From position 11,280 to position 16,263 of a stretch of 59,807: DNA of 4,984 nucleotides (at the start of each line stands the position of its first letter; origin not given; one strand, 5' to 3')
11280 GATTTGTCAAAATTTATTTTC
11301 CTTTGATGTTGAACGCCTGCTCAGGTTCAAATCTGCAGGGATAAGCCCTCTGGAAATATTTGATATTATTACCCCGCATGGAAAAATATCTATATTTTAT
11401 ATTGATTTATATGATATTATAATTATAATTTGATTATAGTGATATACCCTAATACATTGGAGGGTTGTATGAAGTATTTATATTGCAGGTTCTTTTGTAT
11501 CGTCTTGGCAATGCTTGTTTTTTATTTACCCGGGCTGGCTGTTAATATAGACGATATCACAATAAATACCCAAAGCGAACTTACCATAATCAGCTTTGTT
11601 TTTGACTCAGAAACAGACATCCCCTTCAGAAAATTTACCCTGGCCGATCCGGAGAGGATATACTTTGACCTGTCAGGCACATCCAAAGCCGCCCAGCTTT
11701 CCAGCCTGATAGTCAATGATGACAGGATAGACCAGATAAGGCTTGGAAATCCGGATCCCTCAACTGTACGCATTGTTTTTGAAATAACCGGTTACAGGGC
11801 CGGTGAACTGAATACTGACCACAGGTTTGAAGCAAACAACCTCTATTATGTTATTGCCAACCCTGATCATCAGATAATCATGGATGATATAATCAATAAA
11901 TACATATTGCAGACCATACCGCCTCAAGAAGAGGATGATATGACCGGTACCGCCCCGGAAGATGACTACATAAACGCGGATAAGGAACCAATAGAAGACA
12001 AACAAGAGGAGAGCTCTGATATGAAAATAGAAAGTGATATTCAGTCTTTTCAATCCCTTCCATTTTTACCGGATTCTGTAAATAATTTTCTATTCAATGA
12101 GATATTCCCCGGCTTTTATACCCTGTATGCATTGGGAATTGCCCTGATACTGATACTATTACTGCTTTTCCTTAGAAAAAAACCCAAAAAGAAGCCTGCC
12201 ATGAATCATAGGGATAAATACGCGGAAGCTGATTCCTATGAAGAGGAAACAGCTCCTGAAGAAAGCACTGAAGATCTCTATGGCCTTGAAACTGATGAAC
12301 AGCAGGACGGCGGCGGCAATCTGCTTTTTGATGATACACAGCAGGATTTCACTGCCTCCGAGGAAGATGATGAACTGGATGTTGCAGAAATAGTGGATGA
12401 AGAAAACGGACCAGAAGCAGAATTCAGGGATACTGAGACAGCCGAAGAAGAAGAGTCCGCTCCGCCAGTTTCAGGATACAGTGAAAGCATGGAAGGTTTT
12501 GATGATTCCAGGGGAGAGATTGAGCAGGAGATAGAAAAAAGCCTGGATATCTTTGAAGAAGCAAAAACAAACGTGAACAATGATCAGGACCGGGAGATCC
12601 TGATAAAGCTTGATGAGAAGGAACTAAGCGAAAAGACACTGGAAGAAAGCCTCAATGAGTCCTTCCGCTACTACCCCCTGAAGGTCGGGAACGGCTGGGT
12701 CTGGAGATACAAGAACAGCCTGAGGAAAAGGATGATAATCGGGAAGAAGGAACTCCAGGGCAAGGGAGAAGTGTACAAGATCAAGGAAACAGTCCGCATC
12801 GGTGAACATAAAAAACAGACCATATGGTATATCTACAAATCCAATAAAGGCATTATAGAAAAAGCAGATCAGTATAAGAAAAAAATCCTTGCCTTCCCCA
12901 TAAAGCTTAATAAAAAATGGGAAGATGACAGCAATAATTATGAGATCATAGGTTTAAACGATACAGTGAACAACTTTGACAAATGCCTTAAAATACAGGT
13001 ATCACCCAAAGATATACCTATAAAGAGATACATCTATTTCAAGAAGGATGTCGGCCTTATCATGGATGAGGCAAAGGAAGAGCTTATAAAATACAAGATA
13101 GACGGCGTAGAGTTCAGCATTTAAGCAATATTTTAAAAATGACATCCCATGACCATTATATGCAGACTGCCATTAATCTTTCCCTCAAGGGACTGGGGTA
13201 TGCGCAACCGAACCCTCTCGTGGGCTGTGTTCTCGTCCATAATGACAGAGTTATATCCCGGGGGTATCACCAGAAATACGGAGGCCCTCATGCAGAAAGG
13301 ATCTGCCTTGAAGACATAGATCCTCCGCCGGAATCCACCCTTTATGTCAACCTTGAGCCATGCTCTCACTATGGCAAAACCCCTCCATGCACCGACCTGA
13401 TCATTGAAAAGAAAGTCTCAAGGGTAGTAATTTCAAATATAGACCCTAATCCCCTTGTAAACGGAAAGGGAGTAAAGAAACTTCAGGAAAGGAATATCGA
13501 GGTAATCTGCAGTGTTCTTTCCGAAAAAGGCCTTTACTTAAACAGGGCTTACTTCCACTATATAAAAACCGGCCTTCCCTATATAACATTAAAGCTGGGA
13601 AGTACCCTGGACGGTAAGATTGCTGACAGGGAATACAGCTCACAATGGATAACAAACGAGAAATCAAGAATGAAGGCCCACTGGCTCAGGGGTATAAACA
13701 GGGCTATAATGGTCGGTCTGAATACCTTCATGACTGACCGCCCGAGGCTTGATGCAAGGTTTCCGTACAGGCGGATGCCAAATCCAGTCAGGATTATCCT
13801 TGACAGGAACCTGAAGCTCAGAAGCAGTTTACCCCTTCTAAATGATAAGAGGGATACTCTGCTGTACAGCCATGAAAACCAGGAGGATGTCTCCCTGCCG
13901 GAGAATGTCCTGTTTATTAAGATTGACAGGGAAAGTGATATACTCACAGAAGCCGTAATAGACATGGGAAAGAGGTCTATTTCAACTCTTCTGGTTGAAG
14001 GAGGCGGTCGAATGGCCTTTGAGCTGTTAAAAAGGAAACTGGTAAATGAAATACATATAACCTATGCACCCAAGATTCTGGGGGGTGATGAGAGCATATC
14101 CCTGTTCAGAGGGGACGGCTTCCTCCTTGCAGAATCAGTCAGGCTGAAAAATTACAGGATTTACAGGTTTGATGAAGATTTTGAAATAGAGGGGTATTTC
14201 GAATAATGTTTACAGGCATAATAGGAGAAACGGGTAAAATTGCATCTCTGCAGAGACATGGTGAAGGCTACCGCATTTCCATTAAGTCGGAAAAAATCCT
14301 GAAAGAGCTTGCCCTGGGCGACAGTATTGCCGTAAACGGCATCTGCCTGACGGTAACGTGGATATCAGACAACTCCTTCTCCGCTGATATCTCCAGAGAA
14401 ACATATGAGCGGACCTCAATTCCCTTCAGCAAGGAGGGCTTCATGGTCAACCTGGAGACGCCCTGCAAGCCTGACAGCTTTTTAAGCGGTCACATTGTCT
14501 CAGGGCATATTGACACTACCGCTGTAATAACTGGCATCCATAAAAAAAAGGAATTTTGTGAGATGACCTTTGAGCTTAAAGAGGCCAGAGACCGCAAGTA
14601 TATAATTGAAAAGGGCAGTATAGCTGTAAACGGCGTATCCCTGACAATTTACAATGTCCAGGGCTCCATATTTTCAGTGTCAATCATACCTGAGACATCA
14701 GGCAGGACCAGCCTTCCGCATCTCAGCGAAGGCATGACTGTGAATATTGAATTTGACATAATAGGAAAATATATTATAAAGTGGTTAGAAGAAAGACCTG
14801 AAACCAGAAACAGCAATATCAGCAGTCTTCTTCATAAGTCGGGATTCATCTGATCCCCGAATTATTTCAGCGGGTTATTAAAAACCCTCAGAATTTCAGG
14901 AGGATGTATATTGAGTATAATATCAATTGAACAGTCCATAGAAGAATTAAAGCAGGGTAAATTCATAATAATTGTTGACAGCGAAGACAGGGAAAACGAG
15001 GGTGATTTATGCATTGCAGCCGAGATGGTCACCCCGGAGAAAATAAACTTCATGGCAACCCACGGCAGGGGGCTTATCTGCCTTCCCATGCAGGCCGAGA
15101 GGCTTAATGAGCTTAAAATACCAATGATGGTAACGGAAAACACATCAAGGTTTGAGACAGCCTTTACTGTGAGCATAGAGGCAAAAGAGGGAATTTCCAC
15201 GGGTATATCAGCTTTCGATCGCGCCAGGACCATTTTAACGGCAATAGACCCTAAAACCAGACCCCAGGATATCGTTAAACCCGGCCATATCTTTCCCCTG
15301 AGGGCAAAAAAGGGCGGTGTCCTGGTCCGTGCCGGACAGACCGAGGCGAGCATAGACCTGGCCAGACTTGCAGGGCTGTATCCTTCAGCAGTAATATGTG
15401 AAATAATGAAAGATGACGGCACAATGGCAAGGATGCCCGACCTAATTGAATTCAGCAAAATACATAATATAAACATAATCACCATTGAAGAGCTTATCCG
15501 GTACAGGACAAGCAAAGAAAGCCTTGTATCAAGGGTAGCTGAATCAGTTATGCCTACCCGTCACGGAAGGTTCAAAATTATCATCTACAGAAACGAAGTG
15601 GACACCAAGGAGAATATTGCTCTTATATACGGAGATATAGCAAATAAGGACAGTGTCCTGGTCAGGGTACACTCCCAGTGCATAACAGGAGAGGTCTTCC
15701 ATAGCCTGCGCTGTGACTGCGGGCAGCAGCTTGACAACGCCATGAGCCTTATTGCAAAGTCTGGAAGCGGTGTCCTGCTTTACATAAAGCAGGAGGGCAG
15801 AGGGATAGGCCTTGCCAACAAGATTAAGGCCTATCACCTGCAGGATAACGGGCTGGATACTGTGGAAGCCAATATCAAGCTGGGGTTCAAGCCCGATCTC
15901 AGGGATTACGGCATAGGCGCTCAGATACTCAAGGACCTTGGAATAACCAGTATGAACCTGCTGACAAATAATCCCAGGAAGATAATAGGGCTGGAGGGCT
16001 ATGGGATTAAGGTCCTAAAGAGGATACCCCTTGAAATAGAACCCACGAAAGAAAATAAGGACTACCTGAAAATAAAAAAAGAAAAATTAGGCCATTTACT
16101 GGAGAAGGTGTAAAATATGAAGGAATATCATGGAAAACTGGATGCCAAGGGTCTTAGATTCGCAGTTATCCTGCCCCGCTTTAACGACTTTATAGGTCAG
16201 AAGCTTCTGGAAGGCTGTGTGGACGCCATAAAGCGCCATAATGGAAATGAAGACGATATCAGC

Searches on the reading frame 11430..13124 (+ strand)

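Call 45: search_protein_families(library=pfam, proteins=[window:11430-13124:+], max_evalue=0.00001)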
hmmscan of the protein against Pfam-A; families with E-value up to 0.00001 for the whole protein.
window:11430-13124:+ (564 aa): 1 family
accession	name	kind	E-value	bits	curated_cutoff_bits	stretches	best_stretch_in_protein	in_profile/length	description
PF11741.13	AMIN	-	4.5e-07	30.3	20.5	1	57-121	14-80/101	AMIN domain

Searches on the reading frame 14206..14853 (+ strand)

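Call 72: search_protein_families(library=pfam, proteins=[window:14206-14853:+], max_evalue=0.00001)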
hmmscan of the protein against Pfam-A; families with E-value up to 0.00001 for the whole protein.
window:14206-14853:+ (215 aa): 1 family
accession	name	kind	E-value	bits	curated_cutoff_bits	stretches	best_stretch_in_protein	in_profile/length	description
PF00677.23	Lum_binding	-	5.5e-47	158.1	27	2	99-184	1-86/86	Lumazine binding domain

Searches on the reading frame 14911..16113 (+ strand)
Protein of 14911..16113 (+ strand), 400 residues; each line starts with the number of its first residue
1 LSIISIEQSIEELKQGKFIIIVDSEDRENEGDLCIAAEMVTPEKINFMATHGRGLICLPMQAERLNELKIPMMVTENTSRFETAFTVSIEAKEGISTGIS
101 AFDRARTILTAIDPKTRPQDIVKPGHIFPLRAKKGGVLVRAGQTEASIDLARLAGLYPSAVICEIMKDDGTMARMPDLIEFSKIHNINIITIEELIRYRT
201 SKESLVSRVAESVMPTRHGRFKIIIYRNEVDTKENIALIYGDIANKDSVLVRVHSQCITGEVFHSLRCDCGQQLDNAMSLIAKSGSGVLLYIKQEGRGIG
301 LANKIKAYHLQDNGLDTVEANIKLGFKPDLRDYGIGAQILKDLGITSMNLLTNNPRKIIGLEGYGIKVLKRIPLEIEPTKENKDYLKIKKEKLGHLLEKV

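Call 45: search_protein_families(library=pfam, proteins=[window:14911-16113:+], max_evalue=0.00001)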
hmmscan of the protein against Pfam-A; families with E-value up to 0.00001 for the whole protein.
window:14911-16113:+ (400 aa): 2 families
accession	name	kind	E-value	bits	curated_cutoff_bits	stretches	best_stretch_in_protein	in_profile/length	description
PF00926.24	DHBP_synthase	-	1.1e-87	292.9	26.4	1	7-198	1-191/191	3,4-dihydroxy-2-butanone 4-phosphate synthase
PF00925.25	GTP_cyclohydro2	-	6.1e-73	244.3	23.3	1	208-373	2-165/165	GTP cyclohydrolase II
